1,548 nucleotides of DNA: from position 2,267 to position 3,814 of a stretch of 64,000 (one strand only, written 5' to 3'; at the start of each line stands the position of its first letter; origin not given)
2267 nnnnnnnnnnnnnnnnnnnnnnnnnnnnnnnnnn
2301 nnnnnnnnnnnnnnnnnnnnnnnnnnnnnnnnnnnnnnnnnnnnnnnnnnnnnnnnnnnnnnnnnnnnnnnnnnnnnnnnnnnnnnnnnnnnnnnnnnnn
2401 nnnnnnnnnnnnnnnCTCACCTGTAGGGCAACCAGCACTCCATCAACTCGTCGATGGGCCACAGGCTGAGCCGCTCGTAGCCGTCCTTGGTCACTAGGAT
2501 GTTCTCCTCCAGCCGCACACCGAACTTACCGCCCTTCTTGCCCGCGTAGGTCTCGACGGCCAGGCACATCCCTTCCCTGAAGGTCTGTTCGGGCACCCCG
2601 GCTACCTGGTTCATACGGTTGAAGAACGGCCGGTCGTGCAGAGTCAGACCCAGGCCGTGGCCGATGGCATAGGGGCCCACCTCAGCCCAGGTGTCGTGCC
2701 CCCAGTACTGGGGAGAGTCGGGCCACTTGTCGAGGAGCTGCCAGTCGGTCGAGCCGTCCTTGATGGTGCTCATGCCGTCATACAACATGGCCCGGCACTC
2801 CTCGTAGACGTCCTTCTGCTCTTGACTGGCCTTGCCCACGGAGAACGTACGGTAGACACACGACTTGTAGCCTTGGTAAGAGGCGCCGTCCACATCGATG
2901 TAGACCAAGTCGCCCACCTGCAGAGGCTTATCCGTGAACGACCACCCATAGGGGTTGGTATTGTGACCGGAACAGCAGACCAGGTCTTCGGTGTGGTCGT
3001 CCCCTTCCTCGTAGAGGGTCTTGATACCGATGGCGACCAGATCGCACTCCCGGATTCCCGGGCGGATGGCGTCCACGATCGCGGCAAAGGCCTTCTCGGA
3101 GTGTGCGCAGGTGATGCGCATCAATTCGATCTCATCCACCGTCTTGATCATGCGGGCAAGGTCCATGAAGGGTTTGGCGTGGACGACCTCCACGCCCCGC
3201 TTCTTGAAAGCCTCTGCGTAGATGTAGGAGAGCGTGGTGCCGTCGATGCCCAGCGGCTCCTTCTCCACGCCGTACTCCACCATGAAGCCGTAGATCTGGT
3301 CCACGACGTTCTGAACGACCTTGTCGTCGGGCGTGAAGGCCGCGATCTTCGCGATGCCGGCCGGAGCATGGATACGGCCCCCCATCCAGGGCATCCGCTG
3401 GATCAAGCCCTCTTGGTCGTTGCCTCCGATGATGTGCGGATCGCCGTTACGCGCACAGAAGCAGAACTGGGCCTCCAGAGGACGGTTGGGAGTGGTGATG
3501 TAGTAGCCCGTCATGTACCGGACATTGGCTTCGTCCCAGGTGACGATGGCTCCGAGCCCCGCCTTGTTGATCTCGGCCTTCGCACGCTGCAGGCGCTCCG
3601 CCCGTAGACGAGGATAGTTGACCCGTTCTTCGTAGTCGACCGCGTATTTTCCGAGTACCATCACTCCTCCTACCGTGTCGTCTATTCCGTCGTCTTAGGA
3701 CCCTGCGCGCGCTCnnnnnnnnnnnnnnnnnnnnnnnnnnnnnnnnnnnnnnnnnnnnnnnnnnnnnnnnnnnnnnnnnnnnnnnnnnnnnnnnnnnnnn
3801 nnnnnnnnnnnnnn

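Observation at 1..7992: Seven-gene minus-strand operon TetR / FadN-like / thiolase / M24 hydrolase / SDR / HBD-like / Old Yellow Enzyme: a second, differently composed ring-reduction and cleavage set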

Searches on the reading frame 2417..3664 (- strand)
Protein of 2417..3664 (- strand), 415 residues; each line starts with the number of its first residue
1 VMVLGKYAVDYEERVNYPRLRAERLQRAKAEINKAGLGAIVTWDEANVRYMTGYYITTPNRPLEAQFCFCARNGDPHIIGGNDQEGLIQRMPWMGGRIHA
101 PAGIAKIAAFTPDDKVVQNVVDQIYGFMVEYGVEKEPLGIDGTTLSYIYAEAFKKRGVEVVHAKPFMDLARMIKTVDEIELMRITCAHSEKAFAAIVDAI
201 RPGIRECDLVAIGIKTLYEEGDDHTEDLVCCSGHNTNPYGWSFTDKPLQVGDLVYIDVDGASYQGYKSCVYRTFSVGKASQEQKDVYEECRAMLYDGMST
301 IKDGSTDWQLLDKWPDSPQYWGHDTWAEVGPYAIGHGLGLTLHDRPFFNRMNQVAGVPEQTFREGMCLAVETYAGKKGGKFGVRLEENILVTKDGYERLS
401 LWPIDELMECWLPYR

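Call 6: search_protein_families(library=pfam, proteins=[window:2417-3664:-])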
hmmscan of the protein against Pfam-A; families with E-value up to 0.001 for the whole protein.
window:2417-3664:- (415 aa): 2 families
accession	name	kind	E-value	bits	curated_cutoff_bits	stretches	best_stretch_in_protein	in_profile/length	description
PF00557.29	Peptidase_M24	-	5.3e-37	128.1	23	1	180-393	1-208/208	Metallopeptidase family M24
PF01321.24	Creatinase_N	-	4.7e-09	37.3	22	1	24-173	1-128/128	Creatinase/Prolidase N-terminal domain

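Call 7: search_protein_families(library=ncbifam, proteins=[window:2417-3664:-], max_evalue=0.00001)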
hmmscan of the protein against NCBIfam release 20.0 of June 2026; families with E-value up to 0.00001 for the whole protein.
window:2417-3664:- (415 aa): 11 families
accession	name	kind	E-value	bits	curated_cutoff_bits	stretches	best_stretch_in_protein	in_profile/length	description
NF043017.1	DimsulpropLyDddP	equivalog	4.1e-27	95.1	600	1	16-407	50-441/443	dimethylsulfonioproprionate lyase DddP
NF040821.1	dipep_PepQ_Arch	equivalog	2.2e-25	89.4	630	1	136-400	84-339/346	Xaa-Pro dipeptidase PepQ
NF007310.0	PRK09795.1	equivalog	3e-19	69.1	393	1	136-400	91-349/361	aminopeptidase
TIGR02993.1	ectoine_eutD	equivalog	4.4e-15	55.7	613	1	22-401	12-382/391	ectoine hydrolase DoeA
TIGR00500.1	met_pdase_I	equivalog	1e-14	54.7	171.35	1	173-394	3-223/247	type I methionyl aminopeptidase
NF008131.0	PRK10879.1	equivalog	1.5e-14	53.6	465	1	160-304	160-305/438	Xaa-Pro aminopeptidase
NF011174.0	PRK14576.1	subfamily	1.2e-12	47.4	487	1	157-400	161-395/405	putative endopeptidase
NF038259.1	ectoine_DoeA_2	exception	2.5e-09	36.3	575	1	23-306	16-286/386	ectoine hydrolase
NF011720.0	PRK15173.1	subfamily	5.1e-08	32.3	420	1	158-405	100-338/343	peptidase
NF011173.0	PRK14575.1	equivalog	5.6e-08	32.1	850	1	158-405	163-401/406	putative peptidase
NF008970.0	PRK12318.1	equivalog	5.6e-07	29.1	267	1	172-373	42-243/291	methionyl aminopeptidase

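Call 8: find_encoding_contigs(protein=window:2417-3664:-, flank=10000, max_places=6)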
Protein window:2417-3664:- (415 aa): no gene with exactly this product is on record in the collection.

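Call 15: find_homologous_proteins(query=window:2417-3664:-, max_evalue=1e-20)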
Query window:2417-3664:- (415 aa): 1280 proteins with E <= 1e-20 among 4536 candidates; the best 120 are listed.
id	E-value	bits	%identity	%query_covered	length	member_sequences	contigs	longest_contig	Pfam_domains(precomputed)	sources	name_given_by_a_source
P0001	3.5e-268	908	92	100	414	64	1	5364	PF01321.25,PF00557.30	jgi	jgi:Xaa-Pro dipeptidase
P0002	5.6e-267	904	91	100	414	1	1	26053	PF01321.25,PF00557.30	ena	-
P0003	2.2e-266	902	91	100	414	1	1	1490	PF01321.25,PF00557.30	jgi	jgi:Xaa-Pro aminopeptidase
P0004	1.9e-265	899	90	100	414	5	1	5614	PF01321.25,PF00557.30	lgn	-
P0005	3.8e-259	878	88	100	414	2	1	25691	PF01321.25,PF00557.30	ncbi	-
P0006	4.7e-258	874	88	100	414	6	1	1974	PF01321.25,PF00557.30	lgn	-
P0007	2.9e-256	868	86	100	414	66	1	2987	PF01321.25,PF00557.30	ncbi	-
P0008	2.2e-250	849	85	100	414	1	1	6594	PF01321.25,PF00557.30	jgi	jgi:Xaa-Pro aminopeptidase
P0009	4.6e-250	848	86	100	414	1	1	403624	PF01321.25,PF00557.30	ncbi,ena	-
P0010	2.0e-247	839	84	100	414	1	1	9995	PF01321.25,PF00557.30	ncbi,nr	ncbi:MAG: hypothetical protein A2W26_08485 [Acidobacteria bacterium RBG_16_64_8]|nr:MAG: hypothetica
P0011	4.1e-247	838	84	100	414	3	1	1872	PF01321.25,PF00557.30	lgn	-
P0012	4.3e-246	835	84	100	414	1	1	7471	PF01321.25,PF00557.30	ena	-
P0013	7.7e-245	831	83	100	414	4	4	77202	PF01321.25,PF00557.30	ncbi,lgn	-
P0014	1.4e-241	820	83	100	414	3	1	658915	PF01321.25,PF00557.30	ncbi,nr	ncbi:MAG: Xaa-Pro peptidase family protein [Thermoleophilia bacterium]|nr:Xaa-Pro peptidase family p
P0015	1.8e-238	810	81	100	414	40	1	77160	PF01321.25,PF00557.30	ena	-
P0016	7.9e-230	781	79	100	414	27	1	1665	PF01321.25,PF00557.30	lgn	-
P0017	1.9e-227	774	76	100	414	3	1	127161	PF01321.25,PF00557.30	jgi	jgi:Xaa-Pro aminopeptidase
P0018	5.3e-227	772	77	100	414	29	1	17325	PF01321.25,PF00557.30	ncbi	-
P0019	1.5e-226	771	76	100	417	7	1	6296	PF01321.25,PF00557.30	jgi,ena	-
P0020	1.0e-224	764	77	100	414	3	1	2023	PF01321.25,PF00557.30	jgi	jgi:Xaa-Pro aminopeptidase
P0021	3.5e-224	763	77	100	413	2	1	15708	PF01321.25,PF00557.30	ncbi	-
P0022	2.5e-223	760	77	100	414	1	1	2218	PF01321.25,PF00557.30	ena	-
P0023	5.4e-223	759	75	100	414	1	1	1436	PF01321.25,PF00557.30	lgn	-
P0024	8.0e-222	755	76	100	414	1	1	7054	PF01321.25,PF00557.30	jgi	jgi:Xaa-Pro aminopeptidase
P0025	1.6e-221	754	74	100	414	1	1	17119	PF01321.25,PF00557.30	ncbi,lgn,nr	ncbi:MAG: aminopeptidase P family protein [Deltaproteobacteria bacterium]|nr:aminopeptidase P family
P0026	2.1e-221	754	76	100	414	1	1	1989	PF01321.25,PF00557.30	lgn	-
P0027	2.3e-221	753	75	100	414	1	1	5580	PF01321.25,PF00557.30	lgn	-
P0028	5.8e-218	742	75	100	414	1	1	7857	PF01321.25,PF00557.30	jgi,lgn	jgi:Xaa-Pro dipeptidase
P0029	4.6e-217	739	74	100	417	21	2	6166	PF01321.25,PF00557.30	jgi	jgi:Xaa-Pro aminopeptidase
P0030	2.1e-216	737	74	100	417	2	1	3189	PF01321.25,PF00557.30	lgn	-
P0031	2.3e-216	737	74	100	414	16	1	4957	PF01321.25,PF00557.30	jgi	jgi:Xaa-Pro aminopeptidase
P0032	3.3e-216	737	72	100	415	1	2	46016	PF01321.25,PF00557.30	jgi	jgi:Xaa-Pro aminopeptidase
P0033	9.2e-216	735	74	100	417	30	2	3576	PF01321.25,PF00557.30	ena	-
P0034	1.1e-215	735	73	100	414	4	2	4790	PF01321.25,PF00557.30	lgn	-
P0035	3.6e-215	733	73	100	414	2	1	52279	PF01321.25,PF00557.30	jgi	jgi:Xaa-Pro aminopeptidase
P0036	1.1e-214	732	73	100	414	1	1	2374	PF01321.25,PF00557.30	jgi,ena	-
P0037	7.5e-214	729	73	100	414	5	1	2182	PF01321.25,PF00557.30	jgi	-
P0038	2.1e-213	727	73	100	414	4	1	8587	PF01321.25,PF00557.30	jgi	jgi:Xaa-Pro aminopeptidase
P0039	1.2e-208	712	72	100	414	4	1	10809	PF01321.25,PF00557.30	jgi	jgi:Xaa-Pro aminopeptidase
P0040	5.5e-207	706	71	100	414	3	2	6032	PF01321.25,PF00557.30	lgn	-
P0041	9.8e-205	699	71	100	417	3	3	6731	PF01321.25,PF00557.30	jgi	jgi:Xaa-Pro aminopeptidase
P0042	3.8e-204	697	70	100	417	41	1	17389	PF01321.25,PF00557.30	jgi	-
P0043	5.5e-204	696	73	95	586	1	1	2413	PF01321.25,PF00557.30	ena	-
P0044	6.8e-204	696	90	78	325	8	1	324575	PF00557.30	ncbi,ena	-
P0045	2.2e-202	691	69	99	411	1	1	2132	PF01321.25,PF00557.30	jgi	jgi:Xaa-Pro aminopeptidase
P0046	2.8e-202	691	70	98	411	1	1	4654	PF01321.25,PF00557.30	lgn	-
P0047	3.6e-202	690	69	100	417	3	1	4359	PF01321.25,PF00557.30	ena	-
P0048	1.3e-201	688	69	100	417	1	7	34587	PF01321.25,PF00557.30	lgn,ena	-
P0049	2.6e-201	687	69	100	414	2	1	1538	PF01321.25,PF00557.30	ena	-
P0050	9.5e-201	686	69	100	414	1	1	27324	PF01321.25,PF00557.30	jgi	jgi:Xaa-Pro aminopeptidase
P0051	1.4e-200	685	69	100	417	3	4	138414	PF01321.25,PF00557.30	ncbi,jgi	-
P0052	2.4e-200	684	69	100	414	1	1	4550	PF01321.25,PF00557.30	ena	-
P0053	5.0e-200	683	68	100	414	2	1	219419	PF01321.25,PF00557.30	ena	-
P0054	5.6e-200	683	68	100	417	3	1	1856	PF01321.25,PF00557.30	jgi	jgi:Xaa-Pro aminopeptidase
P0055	6.5e-200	683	68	100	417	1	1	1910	PF01321.25,PF00557.30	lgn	-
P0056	1.5e-199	682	68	100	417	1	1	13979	PF01321.25,PF00557.30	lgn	-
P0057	2.1e-199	681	69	100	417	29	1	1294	PF01321.25,PF00557.30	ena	-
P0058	2.8e-199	681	67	100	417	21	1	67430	PF01321.25,PF00557.30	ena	-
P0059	1.5e-198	678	68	100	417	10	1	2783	PF01321.25,PF00557.30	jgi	jgi:Xaa-Pro aminopeptidase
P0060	1.2e-197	675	69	100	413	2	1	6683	PF00557.30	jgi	jgi:Xaa-Pro aminopeptidase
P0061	1.8e-197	675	68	100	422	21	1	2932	PF01321.25,PF00557.30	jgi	-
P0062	2.3e-197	674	69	100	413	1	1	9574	PF01321.25,PF00557.30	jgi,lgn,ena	-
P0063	2.5e-197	674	68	100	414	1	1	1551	PF01321.25,PF00557.30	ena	-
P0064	3.6e-197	674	68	100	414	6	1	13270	PF01321.25,PF00557.30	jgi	jgi:Xaa-Pro dipeptidase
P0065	1.5e-196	672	67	100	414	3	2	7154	PF01321.25,PF00557.30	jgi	-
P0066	1.7e-196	672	68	100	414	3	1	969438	PF01321.25,PF00557.30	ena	-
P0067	5.7e-196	670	68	100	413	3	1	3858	PF01321.25,PF00557.30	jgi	jgi:Xaa-Pro aminopeptidase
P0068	9.2e-196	669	66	100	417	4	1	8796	PF01321.25,PF00557.30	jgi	jgi:Xaa-Pro aminopeptidase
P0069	2.8e-195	668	67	100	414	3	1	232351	PF01321.25,PF00557.30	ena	-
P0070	3.4e-195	667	68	100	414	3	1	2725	PF01321.25,PF00557.30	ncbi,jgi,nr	ncbi:MAG: aminopeptidase P family protein [Deltaproteobacteria bacterium]|nr:aminopeptidase P family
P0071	5.1e-195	667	69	100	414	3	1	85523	PF01321.25,PF00557.30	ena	-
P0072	8.9e-195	666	67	100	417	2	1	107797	PF01321.25,PF00557.30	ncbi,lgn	-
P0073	1.4e-194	665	67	100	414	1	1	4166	PF01321.25,PF00557.30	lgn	-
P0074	9.9e-194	662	68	100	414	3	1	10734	PF01321.25,PF00557.30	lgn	-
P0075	3.7e-193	661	67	100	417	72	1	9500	PF01321.25,PF00557.30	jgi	jgi:Xaa-Pro dipeptidase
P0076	1.2e-192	659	67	100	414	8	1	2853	PF00557.30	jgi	jgi:Xaa-Pro aminopeptidase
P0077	2.1e-192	658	66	100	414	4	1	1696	PF01321.25,PF00557.30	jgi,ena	-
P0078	2.2e-191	655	67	100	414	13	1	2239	PF01321.25,PF00557.30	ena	-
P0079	2.1e-190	651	68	100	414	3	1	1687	PF01321.25,PF00557.30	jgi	-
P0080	2.4e-190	651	65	100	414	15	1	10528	PF01321.25,PF00557.30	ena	-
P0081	3.1e-189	648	67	100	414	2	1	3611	PF01321.25,PF00557.30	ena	-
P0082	1.4e-188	645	85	79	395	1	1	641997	PF01321.25,PF00557.30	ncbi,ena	-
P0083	1.8e-188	645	84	78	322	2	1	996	PF00557.30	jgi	jgi:Xaa-Pro aminopeptidase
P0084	1.8e-188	645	65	99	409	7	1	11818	PF01321.25,PF00557.30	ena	-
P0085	2.7e-188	645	67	100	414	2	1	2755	PF01321.25,PF00557.30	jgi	jgi:Xaa-Pro aminopeptidase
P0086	2.4e-187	641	65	100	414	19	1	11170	PF01321.25,PF00557.30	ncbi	-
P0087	3.0e-187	641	66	100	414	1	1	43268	PF01321.25,PF00557.30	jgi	jgi:Xaa-Pro aminopeptidase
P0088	3.1e-187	641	67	100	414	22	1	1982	PF01321.25,PF00557.30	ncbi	-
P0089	1.6e-186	639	66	100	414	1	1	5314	PF01321.25,PF00557.30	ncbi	-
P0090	2.5e-186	638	65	100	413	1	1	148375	PF01321.25,PF00557.30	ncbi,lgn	ncbi:MAG: M24 family metallopeptidase [Thermodesulfobacteriota bacterium]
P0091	2.5e-186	638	64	100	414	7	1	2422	PF01321.25,PF00557.30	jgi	jgi:Xaa-Pro dipeptidase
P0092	1.0e-185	636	64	100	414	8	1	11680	PF01321.25,PF00557.30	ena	-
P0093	1.3e-185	636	65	99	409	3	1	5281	PF01321.25,PF00557.30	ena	-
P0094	1.9e-185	635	64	99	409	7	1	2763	PF01321.25,PF00557.30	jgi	jgi:Xaa-Pro aminopeptidase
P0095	4.5e-185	634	66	100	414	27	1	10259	PF01321.25,PF00557.30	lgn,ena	-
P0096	4.8e-185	634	65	100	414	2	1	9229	PF01321.25,PF00557.30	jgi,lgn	-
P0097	5.6e-185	634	65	100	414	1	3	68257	PF01321.25,PF00557.30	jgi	-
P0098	1.8e-184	632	66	100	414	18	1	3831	PF01321.25,PF00557.30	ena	-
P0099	2.0e-184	632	64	99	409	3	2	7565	PF01321.25,PF00557.30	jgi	-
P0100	4.0e-184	631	65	100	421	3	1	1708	PF01321.25,PF00557.30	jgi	jgi:Xaa-Pro aminopeptidase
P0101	4.6e-184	631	64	100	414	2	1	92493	PF01321.25,PF00557.30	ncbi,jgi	ncbi:MAG: Xaa-Pro peptidase family protein [Desulfobacteraceae bacterium]|jgi:Xaa-Pro aminopeptidase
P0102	1.2e-183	629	65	100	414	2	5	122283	PF01321.25,PF00557.30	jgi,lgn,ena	-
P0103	2.7e-183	628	64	100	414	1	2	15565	PF01321.25,PF00557.30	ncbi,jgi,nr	ncbi:MAG: aminopeptidase P family protein [Candidatus Stahlbacteria bacterium]|nr:MAG: aminopeptidas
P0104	4.8e-183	627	65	100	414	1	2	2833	PF01321.25,PF00557.30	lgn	-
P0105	8.0e-183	626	63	100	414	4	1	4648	PF01321.25,PF00557.30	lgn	-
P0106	9.9e-183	626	64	100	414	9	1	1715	PF01321.25,PF00557.30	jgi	jgi:Xaa-Pro dipeptidase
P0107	1.2e-181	623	65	100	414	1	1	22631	PF01321.25,PF00557.30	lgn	-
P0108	1.7e-181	622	63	99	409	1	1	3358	PF01321.25,PF00557.30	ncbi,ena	-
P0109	3.2e-181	621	64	100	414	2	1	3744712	PF01321.25,PF00557.30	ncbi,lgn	-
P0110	3.8e-181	621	63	100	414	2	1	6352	PF01321.25,PF00557.30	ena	-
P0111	4.9e-181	621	63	100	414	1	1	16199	PF01321.25,PF00557.30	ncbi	-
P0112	7.7e-181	620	64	100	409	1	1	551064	PF01321.25,PF00557.30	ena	-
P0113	4.6e-180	617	64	100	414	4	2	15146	PF01321.25,PF00557.30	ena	-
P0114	2.2e-179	615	64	98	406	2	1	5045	PF01321.25,PF00557.30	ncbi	ncbi:MAG: M24 family metallopeptidase, partial [Promethearchaeota archaeon]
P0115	2.5e-179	615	63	100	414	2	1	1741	PF01321.25,PF00557.30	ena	-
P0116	2.2e-178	612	63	99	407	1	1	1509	PF01321.25,PF00557.30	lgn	-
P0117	2.9e-178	611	63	100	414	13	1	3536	PF01321.25,PF00557.30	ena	-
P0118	3.5e-177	608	63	100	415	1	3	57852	PF01321.25,PF00557.30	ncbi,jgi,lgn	-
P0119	1.5e-176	606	62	99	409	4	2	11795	PF01321.25,PF00557.30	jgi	-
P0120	3.8e-176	604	61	100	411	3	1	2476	PF01321.25,PF00557.30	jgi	jgi:Xaa-Pro dipeptidase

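Call 16: find_encoding_contigs(protein=P0002, flank=10000, max_places=2)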
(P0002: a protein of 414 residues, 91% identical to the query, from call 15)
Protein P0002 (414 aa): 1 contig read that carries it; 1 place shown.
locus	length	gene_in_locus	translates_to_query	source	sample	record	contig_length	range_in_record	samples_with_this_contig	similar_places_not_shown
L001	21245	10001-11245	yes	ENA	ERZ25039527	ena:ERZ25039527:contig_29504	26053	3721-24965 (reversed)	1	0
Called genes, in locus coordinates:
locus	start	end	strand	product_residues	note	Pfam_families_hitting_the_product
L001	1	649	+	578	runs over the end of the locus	?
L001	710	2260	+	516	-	PF07676:PD40 (faint), PF26549:Tricorn_N (faint)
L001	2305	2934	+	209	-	PF04122:CW_binding_2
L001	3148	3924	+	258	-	PF00106:adh_short, PF01370:Epimerase, PF08659:KR, PF13561:adh_short_C2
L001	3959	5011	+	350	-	PF08240:ADH_N, PF16912:Glu_dehyd_C (weak), PF00107:ADH_zinc_N, PF13602:ADH_zinc_N_2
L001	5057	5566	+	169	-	PF13577:SnoaL_4, PF12680:SnoaL_2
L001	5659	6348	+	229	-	PF00440:TetR_N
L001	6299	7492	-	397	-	-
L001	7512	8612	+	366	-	PF00378:ECH_1, PF16113:ECH_2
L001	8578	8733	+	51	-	-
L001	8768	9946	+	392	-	PF00108:Thiolase_N, PF02803:Thiolase_C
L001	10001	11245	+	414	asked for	PF01321:Creatinase_N, PF00557:Peptidase_M24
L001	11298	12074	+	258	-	PF00106:adh_short, PF03807:F420_oxidored (weak), PF08659:KR, PF13561:adh_short_C2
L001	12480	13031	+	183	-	PF02737:3HCDH_N, PF00725:3HCDH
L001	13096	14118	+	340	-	PF00724:Oxidored_FMN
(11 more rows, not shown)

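Call 17: find_encoding_contigs(protein=P0009, flank=10000, max_places=2)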
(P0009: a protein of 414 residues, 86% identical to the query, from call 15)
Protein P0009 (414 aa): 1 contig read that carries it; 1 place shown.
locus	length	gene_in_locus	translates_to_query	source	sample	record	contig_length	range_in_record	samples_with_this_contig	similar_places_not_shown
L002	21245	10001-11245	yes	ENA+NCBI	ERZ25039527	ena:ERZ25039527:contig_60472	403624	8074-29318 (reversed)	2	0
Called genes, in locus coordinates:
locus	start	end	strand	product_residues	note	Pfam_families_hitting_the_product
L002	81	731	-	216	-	PF00440:TetR_N, PF17918:TetR_C_15 (weak)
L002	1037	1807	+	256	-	PF00106:adh_short, PF01370:Epimerase (faint), PF08659:KR, PF13561:adh_short_C2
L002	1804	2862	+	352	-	PF08240:ADH_N, PF16912:Glu_dehyd_C (weak), PF00107:ADH_zinc_N, PF13602:ADH_zinc_N_2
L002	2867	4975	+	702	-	PF00724:Oxidored_FMN, PF00070:Pyr_redox (weak), PF00890:FAD_binding_2 (weak), PF01134:GIDA (weak), PF03486:HI0933_like (weak), PF07992:Pyr_redox_2, PF12831:FAD_oxidored, PF13450:NAD_binding_8, +8 more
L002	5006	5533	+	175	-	PF13577:SnoaL_4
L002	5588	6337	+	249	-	PF00440:TetR_N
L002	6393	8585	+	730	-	PF02737:3HCDH_N, PF00725:3HCDH (weak), PF00378:ECH_1, PF16113:ECH_2 (weak)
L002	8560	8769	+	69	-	-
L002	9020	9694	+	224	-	PF00108:Thiolase_N, PF00109:ketoacyl-synt (weak)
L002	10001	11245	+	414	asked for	PF01321:Creatinase_N, PF00557:Peptidase_M24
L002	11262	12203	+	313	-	PF01210:NAD_Gly3P_dh_N (weak), PF02737:3HCDH_N, PF03446:NAD_binding_2, PF03807:F420_oxidored (weak), PF00725:3HCDH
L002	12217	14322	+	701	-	PF00724:Oxidored_FMN, PF07992:Pyr_redox_2, PF00070:Pyr_redox (weak), PF01134:GIDA (weak), PF01266:DAO (weak), PF07992:Pyr_redox_2, PF12831:FAD_oxidored, PF00070:Pyr_redox, +9 more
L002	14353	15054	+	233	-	PF13577:SnoaL_4 (weak)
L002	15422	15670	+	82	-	PF04014:MazE_antitoxin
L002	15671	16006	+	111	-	PF02452:PemK_toxin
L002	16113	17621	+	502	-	PF11794:HpaB_N, PF03241:HpaB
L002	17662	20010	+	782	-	PF13549:ATP-grasp_5, PF02629:CoA_binding (weak), PF13380:CoA_binding_2, PF13607:Succ_CoA_lig, PF19045:Ligase_CoA_2 (weak)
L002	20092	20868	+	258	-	PF00106:adh_short, PF03435:Sacchrp_dh_NADP (weak), PF03807:F420_oxidored (weak), PF08659:KR, PF13561:adh_short_C2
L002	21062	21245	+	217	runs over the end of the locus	PF00440:TetR_N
